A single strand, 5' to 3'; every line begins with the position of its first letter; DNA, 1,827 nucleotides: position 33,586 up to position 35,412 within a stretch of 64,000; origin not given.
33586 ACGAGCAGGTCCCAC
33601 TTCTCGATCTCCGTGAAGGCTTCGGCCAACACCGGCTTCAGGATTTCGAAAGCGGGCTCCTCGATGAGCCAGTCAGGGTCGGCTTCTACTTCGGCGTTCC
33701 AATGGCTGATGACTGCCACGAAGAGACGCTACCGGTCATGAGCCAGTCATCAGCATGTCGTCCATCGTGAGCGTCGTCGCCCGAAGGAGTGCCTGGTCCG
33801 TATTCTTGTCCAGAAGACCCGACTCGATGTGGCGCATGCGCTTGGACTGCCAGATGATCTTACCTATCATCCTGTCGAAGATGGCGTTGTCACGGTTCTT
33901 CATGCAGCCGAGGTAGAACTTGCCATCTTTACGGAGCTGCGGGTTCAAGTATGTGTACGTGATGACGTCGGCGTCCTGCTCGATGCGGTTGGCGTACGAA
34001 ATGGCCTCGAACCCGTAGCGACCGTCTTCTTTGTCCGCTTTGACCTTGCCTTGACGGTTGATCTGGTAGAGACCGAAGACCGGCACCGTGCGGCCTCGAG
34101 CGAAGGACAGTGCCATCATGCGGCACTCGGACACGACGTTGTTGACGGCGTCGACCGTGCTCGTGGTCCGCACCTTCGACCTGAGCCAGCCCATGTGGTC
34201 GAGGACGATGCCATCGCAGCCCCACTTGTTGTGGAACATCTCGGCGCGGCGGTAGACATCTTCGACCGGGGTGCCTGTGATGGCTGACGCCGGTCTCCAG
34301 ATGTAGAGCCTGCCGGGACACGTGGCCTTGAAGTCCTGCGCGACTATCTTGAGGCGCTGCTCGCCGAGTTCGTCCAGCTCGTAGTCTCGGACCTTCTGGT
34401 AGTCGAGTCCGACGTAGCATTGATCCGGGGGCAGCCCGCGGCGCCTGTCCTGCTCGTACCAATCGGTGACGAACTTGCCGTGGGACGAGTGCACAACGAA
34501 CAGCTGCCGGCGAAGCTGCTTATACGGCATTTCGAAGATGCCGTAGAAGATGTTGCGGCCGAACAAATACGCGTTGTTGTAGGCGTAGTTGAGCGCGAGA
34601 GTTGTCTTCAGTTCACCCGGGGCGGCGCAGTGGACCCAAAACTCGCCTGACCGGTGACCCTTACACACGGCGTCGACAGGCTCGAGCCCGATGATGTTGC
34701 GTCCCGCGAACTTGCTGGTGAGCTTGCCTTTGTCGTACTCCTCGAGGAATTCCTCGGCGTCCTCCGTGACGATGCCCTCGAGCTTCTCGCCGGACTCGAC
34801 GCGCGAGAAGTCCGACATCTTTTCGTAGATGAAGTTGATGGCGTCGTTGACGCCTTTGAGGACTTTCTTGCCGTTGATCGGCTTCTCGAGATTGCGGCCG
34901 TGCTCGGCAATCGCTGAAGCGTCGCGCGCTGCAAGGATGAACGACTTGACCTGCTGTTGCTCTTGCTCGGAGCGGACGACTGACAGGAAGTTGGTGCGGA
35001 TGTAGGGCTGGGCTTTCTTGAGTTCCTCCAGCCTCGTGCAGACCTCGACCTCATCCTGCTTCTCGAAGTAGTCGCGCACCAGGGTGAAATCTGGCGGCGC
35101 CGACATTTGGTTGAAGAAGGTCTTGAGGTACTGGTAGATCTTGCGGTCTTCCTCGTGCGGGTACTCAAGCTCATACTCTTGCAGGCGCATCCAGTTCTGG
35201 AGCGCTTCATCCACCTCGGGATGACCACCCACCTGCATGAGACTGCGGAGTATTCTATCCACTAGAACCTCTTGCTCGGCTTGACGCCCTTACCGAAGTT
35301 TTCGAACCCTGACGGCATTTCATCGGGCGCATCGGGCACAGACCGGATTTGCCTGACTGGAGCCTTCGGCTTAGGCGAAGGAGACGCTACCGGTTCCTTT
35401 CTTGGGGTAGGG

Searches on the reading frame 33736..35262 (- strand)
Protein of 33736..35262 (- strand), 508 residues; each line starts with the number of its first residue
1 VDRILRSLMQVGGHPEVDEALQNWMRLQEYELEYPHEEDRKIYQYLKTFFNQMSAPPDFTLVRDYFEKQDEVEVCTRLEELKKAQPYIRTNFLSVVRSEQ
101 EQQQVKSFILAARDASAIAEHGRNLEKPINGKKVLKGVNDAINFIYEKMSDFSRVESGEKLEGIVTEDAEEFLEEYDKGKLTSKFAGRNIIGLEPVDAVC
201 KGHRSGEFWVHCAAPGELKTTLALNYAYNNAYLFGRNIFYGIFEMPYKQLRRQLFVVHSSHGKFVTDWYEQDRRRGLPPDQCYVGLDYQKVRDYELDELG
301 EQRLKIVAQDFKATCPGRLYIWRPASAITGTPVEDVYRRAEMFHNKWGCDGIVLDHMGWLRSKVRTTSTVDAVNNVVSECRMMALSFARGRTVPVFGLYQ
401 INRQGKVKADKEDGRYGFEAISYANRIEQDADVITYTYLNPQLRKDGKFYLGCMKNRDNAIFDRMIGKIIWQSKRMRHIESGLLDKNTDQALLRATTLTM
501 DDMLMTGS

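Call 11: search_protein_families(library=pfam, proteins=[window:33736-35262:-], max_evalue=0.01)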
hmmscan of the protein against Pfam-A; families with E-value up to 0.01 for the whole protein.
window:33736-35262:- (508 aa): 2 families
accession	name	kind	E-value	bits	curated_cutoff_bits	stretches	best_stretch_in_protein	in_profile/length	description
PF03796.21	DnaB_C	-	2.4e-12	47.2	27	2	331-444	112-218/255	DnaB-like helicase C terminal domain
PF00707.27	IF3_C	-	0.0025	18.1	34.8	0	167-191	22-46/86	Translation initiation factor IF-3, C-terminal domain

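Call 12: search_protein_families(library=phrogs, proteins=[window:33736-35262:-], max_evalue=0.01)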
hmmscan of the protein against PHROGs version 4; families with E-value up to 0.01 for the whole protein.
window:33736-35262:- (508 aa): 3 families
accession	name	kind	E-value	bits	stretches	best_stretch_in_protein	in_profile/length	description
phrog_19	-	DNA, RNA and nucleotide metabolism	5.2e-25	89.4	1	37-479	193-579/621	DnaB-like replicative helicase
phrog_239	-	DNA, RNA and nucleotide metabolism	1.7e-07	31.6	1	193-463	345-580/801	DNA primase/helicase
phrog_243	-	DNA, RNA and nucleotide metabolism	6.2e-06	26.4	0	200-230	29-59/273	DnaB-like replicative helicase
